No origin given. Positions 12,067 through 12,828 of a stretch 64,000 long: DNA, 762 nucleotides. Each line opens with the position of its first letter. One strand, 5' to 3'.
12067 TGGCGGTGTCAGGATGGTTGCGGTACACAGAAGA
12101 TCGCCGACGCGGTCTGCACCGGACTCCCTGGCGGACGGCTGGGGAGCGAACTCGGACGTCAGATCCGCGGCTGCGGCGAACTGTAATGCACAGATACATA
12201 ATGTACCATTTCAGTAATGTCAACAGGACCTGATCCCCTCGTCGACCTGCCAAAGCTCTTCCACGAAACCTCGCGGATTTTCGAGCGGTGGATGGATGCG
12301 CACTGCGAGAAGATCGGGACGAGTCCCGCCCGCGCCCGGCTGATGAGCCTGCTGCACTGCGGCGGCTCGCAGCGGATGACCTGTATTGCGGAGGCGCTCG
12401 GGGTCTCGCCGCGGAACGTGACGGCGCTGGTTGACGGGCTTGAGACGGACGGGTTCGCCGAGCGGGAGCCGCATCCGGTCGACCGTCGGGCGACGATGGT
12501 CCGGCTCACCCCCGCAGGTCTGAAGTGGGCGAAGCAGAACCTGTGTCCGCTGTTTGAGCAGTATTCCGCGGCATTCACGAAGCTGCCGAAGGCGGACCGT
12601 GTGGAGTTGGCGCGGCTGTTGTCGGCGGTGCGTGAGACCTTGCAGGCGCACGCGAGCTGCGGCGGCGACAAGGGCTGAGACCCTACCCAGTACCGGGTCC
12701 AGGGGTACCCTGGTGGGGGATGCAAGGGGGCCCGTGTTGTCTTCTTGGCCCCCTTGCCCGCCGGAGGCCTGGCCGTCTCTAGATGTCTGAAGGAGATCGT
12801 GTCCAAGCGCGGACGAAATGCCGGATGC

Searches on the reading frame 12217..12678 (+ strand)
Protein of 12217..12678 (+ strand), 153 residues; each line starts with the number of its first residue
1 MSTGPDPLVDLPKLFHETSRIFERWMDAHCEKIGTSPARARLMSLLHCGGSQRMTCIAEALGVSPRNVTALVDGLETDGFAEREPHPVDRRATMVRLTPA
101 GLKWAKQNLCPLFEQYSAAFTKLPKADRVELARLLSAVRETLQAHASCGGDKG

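Call 13: search_protein_families(library=pfam, proteins=[window:12217-12678:+], max_evalue=0.01)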
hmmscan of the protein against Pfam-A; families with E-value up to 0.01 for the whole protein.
window:12217-12678:+ (153 aa): 4 families
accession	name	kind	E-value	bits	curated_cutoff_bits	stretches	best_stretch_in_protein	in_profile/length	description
PF01047.28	MarR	-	5.1e-11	42.7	24.6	1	37-92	3-58/59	MarR family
PF12802.13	MarR_2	-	4e-07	30.5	27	1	37-92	5-61/61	MarR family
PF13463.12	HTH_27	-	0.0048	17.6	22.2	1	52-101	19-68/68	Winged helix DNA-binding domain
PF13601.12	HTH_34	-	0.0057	17.2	27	0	40-108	3-72/80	Winged helix DNA-binding domain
